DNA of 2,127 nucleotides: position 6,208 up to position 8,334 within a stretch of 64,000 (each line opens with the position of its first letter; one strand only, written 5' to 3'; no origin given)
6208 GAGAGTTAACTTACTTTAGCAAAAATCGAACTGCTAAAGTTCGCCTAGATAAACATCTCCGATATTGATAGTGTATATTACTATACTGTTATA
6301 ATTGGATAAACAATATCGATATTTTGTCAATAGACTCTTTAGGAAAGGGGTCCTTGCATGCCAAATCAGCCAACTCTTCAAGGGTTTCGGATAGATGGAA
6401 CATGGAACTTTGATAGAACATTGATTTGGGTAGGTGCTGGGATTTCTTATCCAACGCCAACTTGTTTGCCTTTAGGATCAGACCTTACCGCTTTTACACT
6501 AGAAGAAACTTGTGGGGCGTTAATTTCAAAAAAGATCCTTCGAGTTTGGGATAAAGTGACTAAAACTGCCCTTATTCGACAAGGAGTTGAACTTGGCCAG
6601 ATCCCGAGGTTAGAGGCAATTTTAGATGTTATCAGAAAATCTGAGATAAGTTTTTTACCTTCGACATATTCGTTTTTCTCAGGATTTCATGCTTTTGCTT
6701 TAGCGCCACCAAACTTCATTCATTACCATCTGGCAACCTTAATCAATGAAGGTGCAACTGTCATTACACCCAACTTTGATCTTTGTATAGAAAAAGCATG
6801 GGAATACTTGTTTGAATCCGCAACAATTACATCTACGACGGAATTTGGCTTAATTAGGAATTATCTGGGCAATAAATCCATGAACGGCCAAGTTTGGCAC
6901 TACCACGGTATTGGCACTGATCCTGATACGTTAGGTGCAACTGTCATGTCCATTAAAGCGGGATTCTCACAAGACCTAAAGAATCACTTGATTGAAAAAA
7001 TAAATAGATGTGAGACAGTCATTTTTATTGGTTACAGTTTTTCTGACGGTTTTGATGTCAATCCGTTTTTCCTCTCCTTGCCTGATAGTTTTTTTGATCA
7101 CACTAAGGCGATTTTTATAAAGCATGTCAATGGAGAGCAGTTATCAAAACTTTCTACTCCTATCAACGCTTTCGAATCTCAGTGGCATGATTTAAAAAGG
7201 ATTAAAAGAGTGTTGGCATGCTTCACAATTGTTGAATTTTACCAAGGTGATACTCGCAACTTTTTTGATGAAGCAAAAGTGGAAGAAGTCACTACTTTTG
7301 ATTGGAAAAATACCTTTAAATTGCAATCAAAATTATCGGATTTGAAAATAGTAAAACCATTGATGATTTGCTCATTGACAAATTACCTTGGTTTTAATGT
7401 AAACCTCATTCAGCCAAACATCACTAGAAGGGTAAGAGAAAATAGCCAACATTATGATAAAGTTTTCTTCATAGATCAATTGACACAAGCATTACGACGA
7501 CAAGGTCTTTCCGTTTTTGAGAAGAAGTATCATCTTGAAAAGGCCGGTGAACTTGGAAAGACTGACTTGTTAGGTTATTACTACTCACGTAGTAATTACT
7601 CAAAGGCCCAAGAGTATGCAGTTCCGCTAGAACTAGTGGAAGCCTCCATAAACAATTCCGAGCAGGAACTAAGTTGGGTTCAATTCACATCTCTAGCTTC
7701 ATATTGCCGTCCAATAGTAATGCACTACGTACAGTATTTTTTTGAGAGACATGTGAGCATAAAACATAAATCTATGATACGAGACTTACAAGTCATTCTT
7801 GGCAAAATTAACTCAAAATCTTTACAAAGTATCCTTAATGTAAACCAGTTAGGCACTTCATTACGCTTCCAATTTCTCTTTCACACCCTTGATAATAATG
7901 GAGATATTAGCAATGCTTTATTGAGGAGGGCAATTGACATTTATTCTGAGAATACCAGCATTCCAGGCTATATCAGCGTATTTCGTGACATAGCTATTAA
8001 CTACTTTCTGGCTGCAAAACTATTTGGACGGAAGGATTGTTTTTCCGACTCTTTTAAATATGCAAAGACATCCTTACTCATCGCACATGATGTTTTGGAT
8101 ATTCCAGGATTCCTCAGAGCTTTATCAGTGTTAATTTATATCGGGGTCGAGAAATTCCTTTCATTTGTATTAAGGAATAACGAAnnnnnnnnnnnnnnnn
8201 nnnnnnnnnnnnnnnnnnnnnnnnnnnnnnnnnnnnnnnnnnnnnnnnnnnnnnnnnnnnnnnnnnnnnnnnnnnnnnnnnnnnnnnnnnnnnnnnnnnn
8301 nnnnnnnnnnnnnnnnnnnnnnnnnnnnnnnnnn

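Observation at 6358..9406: Candidate undescribed NAD+-centred defence module: SIR2-like protein + overlapping minimal ART-like protein + CMP-kinase-like P-loop protein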

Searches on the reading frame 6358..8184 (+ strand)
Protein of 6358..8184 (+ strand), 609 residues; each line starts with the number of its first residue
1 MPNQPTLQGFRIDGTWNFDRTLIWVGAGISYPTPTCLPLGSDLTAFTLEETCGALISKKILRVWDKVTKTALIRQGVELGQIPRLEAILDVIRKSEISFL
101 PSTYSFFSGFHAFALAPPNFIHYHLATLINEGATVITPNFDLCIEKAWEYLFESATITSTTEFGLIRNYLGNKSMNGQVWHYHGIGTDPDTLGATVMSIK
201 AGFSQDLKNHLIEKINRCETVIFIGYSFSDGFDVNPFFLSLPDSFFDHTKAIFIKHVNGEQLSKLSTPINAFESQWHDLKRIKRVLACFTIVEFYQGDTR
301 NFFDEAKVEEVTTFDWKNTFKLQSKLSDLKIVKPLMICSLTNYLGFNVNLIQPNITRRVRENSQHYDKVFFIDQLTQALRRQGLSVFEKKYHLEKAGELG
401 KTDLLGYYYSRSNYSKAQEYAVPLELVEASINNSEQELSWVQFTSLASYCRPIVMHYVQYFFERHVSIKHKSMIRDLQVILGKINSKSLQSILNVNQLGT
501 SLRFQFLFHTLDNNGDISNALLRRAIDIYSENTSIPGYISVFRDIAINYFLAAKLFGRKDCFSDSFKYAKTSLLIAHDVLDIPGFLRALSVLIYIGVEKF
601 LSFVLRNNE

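Call 5: search_protein_families(library=pfam, proteins=[window:6358-8184:+], max_evalue=1)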
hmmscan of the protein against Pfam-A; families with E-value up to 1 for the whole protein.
window:6358-8184:+ (609 aa): 1 family
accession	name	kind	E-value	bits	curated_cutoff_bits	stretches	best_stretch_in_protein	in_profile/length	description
PF13289.12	SIR2_2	-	4e-07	30.6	24.5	1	134-231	2-96/141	SIR2-like domain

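Call 6: search_protein_families(library=padloc, proteins=[window:6358-8184:+], max_evalue=1)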
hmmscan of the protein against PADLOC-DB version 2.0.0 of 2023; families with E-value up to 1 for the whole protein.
window:6358-8184:+ (609 aa): 2 families
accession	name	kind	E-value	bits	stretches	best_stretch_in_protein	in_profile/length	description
PDLC04082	SIR2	-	7.7e-05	19.7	1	19-150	16-146/345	-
PDLC03856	LmuA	-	0.00079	16.7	1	173-263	153-238/433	-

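Call 7: search_protein_families(library=ncbifam, proteins=[window:6358-8184:+], max_evalue=1)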
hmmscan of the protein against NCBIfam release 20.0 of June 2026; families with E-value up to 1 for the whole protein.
window:6358-8184:+ (609 aa): 0 families

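Call 10: search_protein_families(library=phrogs, proteins=[window:6358-8184:+], max_evalue=1)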
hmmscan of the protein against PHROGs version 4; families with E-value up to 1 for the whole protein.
window:6358-8184:+ (609 aa): 1 family
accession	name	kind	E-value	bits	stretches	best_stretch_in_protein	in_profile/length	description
phrog_15646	-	unknown function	0.081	13.4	1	365-399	168-202/293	-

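Call 12: find_homologous_proteins(query=window:6358-8184:+, max_evalue=0.001)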
Query window:6358-8184:+ (609 aa): 28 proteins with E <= 0.001 among 8000 candidates.
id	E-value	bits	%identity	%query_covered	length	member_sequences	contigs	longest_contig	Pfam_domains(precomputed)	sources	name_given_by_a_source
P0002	0.0e+0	1395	100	100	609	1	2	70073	PF13289.13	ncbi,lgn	-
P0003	1.7e-208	712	54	96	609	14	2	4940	PF13289.13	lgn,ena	-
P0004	3.5e-204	698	52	100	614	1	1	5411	PF13289.13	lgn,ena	-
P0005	7.3e-113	396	38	98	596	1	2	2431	PF13289.13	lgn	-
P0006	9.4e-105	369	34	96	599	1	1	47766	PF13289.13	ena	-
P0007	1.2e-103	366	36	97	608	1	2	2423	PF13289.13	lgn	-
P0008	2.9e-100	355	35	96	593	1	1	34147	PF13289.13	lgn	-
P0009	4.2e-95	337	33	95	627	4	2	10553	PF13289.13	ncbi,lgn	-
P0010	1.2e-94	336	32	97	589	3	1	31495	PF13289.13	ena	-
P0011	6.6e-93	330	38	78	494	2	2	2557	PF13289.13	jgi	-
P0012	1.4e-92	329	33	98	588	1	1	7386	PF13289.13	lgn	-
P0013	1.7e-88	316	32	98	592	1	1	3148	PF13289.13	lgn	-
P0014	5.9e-74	268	30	97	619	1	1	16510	PF13289.13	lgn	-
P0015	2.2e-72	262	37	63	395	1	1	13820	PF13289.13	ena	-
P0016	1.5e-34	138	33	54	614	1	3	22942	-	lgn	-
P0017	2.0e-34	137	35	44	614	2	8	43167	-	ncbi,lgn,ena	-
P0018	4.7e-31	126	34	39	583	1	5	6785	PF13289.13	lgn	-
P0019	5.0e-31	126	36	39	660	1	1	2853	PF13289.13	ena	-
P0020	2.5e-28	117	33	49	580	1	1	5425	PF13289.13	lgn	-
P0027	5.5e-5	40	28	46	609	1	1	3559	PF13289.13,PF00515.35,PF13424.13,PF28559.1,PF13176.13,PF21033.5,PF13428.13,PF13181.13,PF07719.24,PF13374.13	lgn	-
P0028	2.5e-4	38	29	35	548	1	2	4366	PF13176.13,PF13428.13,PF13374.13,PF13289.13,PF17874.8,PF00515.35,PF13424.13,PF28559.1,PF13432.13,PF13181.13,PF07719.24,PF13174.13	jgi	jgi:tetratricopeptide (TPR) repeat protein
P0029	6.1e-4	36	26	42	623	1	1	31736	PF13289.13,PF17874.8,PF00515.35,PF13424.13,PF13176.13,PF24885.2,PF14938.13,PF07719.24,PF13374.13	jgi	jgi:tetratricopeptide (TPR) repeat protein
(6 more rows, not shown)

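Call 13: find_encoding_contigs(protein=P0002, flank=10000, max_places=3)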
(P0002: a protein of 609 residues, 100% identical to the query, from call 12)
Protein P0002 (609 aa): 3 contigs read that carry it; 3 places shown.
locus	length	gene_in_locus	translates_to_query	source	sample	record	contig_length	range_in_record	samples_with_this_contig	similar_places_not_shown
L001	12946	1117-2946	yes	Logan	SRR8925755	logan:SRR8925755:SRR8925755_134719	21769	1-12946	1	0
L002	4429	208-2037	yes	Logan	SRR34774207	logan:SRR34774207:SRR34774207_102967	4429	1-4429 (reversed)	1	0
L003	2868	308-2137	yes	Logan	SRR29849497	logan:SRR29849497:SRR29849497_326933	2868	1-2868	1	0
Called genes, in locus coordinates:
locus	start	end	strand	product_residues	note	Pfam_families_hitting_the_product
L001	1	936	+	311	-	?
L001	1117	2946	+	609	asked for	PF13289:SIR2_2 (weak)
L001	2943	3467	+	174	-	-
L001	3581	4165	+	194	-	PF13189:Cytidylate_kin2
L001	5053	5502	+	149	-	PF22381:Staph_reg_Sar_Rot (weak), PF12802:MarR_2, PF13463:HTH_27 (weak), PF01047:MarR, PF09339:HTH_IclR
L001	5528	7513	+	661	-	PF02730:AFOR_N, PF01314:AFOR_C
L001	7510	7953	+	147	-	PF00037:Fer4 (weak), PF13237:Fer4_10 (weak), PF12838:Fer4_7 (weak), PF13187:Fer4_9 (weak), PF14697:Fer4_21 (weak), PF13183:Fer4_8 (weak), PF00037:Fer4, PF12838:Fer4_7, +10 more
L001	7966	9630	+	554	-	PF04015:DUF362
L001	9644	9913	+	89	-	-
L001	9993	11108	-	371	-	PF14249:Tocopherol_cycl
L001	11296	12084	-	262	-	PF00106:adh_short, PF08659:KR, PF13561:adh_short_C2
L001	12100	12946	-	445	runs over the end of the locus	PF00762:Ferrochelatase (weak)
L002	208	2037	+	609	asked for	PF13289:SIR2_2 (weak)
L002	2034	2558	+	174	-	-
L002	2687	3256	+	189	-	PF13189:Cytidylate_kin2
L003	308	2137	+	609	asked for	PF13289:SIR2_2 (weak)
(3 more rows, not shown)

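Call 14: find_encoding_contigs(protein=P0006, flank=8000, max_places=3)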
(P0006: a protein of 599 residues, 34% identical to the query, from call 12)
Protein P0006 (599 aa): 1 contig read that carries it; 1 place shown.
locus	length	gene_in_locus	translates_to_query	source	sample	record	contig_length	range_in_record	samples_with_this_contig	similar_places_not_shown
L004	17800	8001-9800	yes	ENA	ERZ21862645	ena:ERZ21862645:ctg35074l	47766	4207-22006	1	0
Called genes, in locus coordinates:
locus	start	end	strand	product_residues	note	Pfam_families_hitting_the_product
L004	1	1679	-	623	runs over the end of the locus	PF01951:Archease, PF01139:RtcB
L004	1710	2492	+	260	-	PF12401:FhaA_N, PF16697:Yop-YscD_cpl, PF00498:FHA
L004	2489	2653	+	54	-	-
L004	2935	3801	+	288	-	PF01048:PNP_UDP_1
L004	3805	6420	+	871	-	PF01098:FTSW_RODA_SPOVE, PF21922:PBP_dimer_2 (faint), PF00905:Transpeptidase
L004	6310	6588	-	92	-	-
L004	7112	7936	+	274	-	-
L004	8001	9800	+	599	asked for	PF13289:SIR2_2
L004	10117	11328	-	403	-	PF00579:tRNA-synt_1b, PF16714:TyrRSs_C (faint), PF22421:SYY_C-terminal (weak), PF01479:S4 (weak)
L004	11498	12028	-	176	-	PF09922:LiaF-like_C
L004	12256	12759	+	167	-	PF01844:HNH, PF14279:HNH_5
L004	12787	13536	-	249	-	PF23023:Anti-Pycsar_Apyc1, PF00753:Lactamase_B, PF12706:Lactamase_B_2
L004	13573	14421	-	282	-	PF01790:LGT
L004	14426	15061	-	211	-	PF01066:CDP-OH_P_transf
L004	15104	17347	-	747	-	PF17854:FtsK_alpha, PF01580:FtsK_SpoIIIE, PF09397:FtsK_gamma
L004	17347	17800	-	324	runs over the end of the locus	PF00575:S1, PF23459:S1_RRP5 (weak), PF00575:S1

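Call 15: find_encoding_contigs(protein=P0008, flank=8000, max_places=3)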
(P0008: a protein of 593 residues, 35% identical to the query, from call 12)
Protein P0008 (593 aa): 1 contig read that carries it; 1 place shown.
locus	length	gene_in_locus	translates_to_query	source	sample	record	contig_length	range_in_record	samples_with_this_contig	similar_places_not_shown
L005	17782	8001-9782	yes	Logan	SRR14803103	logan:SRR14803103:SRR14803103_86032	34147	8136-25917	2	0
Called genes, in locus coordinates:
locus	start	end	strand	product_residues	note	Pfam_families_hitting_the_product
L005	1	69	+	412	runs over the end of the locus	PF13476:AAA_23 (faint)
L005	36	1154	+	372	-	-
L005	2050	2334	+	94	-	-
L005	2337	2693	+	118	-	-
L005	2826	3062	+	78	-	-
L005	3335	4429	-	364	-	-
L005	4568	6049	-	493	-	PF01420:Methylase_S (faint)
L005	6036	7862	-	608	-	PF13588:HSDR_N_2, PF02384:N6_Mtase, PF01170:UPF0020, PF07669:Eco57I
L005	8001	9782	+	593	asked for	PF13289:SIR2_2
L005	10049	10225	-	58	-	-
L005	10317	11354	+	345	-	PF04542:Sigma70_r2, PF04539:Sigma70_r3, PF04545:Sigma70_r4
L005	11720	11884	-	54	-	-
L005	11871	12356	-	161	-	-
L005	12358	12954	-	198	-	PF01478:Peptidase_A24 (faint)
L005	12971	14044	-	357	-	PF03796:DnaB_C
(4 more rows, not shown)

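Call 16: find_encoding_contigs(protein=P0003, flank=8000, max_places=4)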
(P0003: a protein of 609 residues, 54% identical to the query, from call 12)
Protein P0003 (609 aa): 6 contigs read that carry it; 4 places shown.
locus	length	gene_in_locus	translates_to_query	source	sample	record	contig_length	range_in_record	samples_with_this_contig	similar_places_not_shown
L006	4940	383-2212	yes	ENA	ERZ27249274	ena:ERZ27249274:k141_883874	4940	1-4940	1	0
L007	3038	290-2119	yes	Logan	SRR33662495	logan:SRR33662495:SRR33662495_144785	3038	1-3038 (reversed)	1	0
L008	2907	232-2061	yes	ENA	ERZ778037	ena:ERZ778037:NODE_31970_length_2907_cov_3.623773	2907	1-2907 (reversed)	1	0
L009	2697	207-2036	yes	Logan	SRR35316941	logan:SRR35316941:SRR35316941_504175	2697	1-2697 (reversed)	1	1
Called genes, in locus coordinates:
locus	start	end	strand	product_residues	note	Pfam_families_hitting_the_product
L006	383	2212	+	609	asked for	PF13289:SIR2_2 (weak)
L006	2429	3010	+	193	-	PF13189:Cytidylate_kin2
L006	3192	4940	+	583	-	?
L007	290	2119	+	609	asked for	PF13289:SIR2_2 (weak)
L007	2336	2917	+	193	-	PF13189:Cytidylate_kin2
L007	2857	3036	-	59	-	?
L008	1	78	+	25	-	?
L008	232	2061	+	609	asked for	PF13289:SIR2_2 (weak)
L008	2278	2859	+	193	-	PF13189:Cytidylate_kin2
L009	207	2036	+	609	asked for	PF13289:SIR2_2 (weak)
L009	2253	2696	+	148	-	?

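Call 17: find_encoding_contigs(protein=P0004, flank=8000, max_places=4)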
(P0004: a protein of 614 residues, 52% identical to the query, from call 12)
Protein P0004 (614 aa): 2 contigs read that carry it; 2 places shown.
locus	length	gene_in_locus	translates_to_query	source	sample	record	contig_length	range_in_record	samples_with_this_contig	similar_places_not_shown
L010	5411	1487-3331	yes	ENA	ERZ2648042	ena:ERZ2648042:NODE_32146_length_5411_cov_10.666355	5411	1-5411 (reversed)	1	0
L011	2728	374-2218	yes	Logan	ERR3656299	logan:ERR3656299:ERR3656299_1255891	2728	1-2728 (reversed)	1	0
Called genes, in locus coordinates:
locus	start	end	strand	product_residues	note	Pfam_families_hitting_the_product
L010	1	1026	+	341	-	?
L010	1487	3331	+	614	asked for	PF13289:SIR2_2 (weak)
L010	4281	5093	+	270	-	-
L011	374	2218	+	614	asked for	PF13289:SIR2_2 (weak)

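Call 33: list_cluster_members(proteins=[window:6358-8184:+, window:8184-8705:+, window:8822-9403:+])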
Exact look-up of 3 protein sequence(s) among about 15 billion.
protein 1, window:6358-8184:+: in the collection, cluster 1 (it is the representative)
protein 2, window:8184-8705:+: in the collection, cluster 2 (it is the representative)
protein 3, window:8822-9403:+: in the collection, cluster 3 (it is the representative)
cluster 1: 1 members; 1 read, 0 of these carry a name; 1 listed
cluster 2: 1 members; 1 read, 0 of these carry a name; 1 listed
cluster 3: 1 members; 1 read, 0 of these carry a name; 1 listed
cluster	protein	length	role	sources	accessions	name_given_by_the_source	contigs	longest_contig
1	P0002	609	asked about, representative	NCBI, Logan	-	-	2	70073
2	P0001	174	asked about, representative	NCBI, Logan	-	-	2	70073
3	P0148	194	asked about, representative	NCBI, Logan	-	-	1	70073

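Call 43: find_related_loci(query=A3, collection=metagenome_contigs, flank=5000)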
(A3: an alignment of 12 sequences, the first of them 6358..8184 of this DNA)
Query A3 (609 aa) in metagenome_contigs; peptide patterns used: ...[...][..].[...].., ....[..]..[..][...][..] (x = any residue, [..] = any of these).
148 stretches matched a pattern; 29 encode a relative of the query (tblastn E <= 1e-3); 29 distinct loci.
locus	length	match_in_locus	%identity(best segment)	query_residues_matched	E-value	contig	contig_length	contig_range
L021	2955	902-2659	54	19-602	0e+0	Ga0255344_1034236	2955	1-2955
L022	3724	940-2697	54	19-602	0e+0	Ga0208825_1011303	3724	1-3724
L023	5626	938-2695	54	19-602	0e+0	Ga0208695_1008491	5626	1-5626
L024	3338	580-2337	54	19-602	0e+0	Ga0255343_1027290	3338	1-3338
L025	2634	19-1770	34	20-595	7e-105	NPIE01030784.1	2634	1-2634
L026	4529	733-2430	33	15-597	1e-89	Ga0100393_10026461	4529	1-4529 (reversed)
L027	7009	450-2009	31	22-556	4e-78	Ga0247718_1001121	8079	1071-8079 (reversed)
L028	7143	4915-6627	28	15-601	8e-71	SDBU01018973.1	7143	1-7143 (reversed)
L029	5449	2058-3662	31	5-576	1e-70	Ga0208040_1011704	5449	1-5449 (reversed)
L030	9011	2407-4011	31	5-576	1e-70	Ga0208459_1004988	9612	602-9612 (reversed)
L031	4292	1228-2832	31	5-576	8e-71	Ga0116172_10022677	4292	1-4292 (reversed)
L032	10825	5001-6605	31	5-576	1e-70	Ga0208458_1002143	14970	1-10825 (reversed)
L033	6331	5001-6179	34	22-425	3e-68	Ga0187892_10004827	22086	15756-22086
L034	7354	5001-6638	28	22-576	3e-66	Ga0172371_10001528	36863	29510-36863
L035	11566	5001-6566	29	16-551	5e-60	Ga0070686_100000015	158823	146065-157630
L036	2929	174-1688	25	17-547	1e-34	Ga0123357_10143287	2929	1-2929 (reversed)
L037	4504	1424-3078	36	15-584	1e-57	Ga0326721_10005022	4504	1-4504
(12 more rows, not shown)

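Call 52: predict_structure(alignment_id=A4)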
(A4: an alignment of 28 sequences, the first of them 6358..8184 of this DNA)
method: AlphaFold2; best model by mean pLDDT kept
length: 609 residues; sequences in the alignment: 28
mean_pLDDT: 88.6   pTM: 0.87
mean pLDDT of the five models: 88.6, 88.3, 86.4, 85.9, 85.9
residues with pLDDT >= 90: 397; 70-90: 167; 50-70: 34; < 50: 11
segments of 3 or more residues with pLDDT < 50: 1-9
pLDDT, mean of each block of 10 residues (from residue 1): 39 69 91 90 95 96 93 79 90 93 90 93 89 92 92 80 88 73 88 75 87 94 85 85 95 86 71 66 92 86 63 91 95 96 95 94 94 95 94 84 89 95 94 88 95 97 94 96 89 88 97 95 90 91 98 95 97 97 96 96 78
secondary structure, 60 per line:
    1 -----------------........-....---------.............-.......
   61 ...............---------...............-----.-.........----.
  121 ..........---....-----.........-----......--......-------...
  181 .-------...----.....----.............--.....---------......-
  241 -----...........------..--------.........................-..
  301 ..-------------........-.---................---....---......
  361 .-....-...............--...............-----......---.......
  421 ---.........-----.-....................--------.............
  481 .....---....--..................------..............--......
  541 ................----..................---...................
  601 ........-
elements in order: E21-25 H27-30 H40-52 H54-75 H85-98 H107-115 H120-130 E134-137 H143-151 E157-162 E165-170 E178-181 H196-200 H205-217 E220-224 H234-239 E246-256 H273-288 E289-297 H299-302 H316-323 H329-344 H348-351 H355-361 H368-382 H385-399 H405-410 H414-420 H424-432 H440-459 H468-485 H495-512 H519-532 H535-556 H561-578 H582-608

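Call 56: fold_search(model_id=the predicted structure, library=pdb)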
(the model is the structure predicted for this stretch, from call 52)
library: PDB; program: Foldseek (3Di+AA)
matches with E <= 10: 582; with E <= 0.001: 2
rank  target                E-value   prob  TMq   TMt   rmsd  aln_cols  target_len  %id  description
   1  8wc0_B                4.4e-04  1.00  0.26  0.32  26.8       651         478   11  Crystal structure of EcThsA (released 2024-09-18)
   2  8wy8_A                7.1e-04  0.99  0.26  0.17  30.2       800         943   12  Cryo-EM structure of DSR2 apo complex (released 2024-04-10)
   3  9nc9_E                1.6e-03  0.99  0.27  0.22  34.5       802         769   11  Helical assembly of AVAST5 filament (released 2026-02-18)
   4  8zsf_A                5.0e-03  1.00  0.25  0.51  12.7       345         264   15  CryoEM Helical Structure of KomC (released 2025-12-10)
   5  9nc9_R                8.9e-03  0.91  0.27  0.22  35.9       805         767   11  Helical assembly of AVAST5 filament (released 2026-02-18)
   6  9d2f_L                4.0e-02  0.77  0.14  0.20  19.8       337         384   12  3D structure and atomic model of RS3 of mouse respiratory cilia (released 2025-08-13)
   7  1hz4                  4.4e-02  0.99  0.25  0.36   8.2       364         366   10  CRYSTAL STRUCTURE OF TRANSCRIPTION FACTOR MALT DOMAIN III (released 2001-11-28)
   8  9nc9_D                4.4e-02  0.72  0.28  0.22  37.0       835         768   11  Helical assembly of AVAST5 filament (released 2026-02-18)
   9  9nc9_P                4.4e-02  0.69  0.28  0.23  36.2       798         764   12  Helical assembly of AVAST5 filament (released 2026-02-18)
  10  9dze_K                4.8e-02  0.93  0.17  0.28  20.2       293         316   15  Computationally Designed Bifaceted Protein Nanomaterial pD5-14 (released 2024-10-30)
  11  8qtt_C                6.0e-02  0.95  0.17  0.40  14.2       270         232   11  Crystal structure of a C-terminally truncated version of Arabidopsis thaliana 14-3-3 omega in complex with a phosphope (released 2023-11-15)
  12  9y6s_6y               6.9e-02  0.60  0.14  0.19  19.1       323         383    6  96-nm repeat of the Leishmania tarentolae doublet microtubule (released 2025-12-17)
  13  8tar_O                9.4e-02  0.97  0.27  0.24  10.8       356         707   10  APC/C-CDH1-UBE2C-Ubiquitin-CyclinB-NTD (released 2023-09-27)
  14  8qt5_B                1.1e-01  0.90  0.18  0.38  14.4       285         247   12  Crystal structure of Arabidopsis thaliana 14-3-3 isoform lambda in complex with a phosphopeptide from the transcriptio (released 2023-10-25)
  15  6hzf_A                1.1e-01  0.10  0.12  0.10  23.9       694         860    9  BP0997, GH138 enzyme targeting pectin rhamnogalacturonan II (released 2019-03-20)
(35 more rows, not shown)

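Call 59: search_protein_families(library=pfam, proteins=[L010:4278-5090:+, L004:7112-7933:+], max_evalue=0.01)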
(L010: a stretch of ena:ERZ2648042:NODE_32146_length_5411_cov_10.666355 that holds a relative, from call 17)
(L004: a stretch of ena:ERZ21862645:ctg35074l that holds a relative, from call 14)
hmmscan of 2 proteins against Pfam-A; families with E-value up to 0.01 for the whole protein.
L010:4278-5090:+ (271 aa): 0 families

L004:7112-7933:+ (274 aa): 0 families
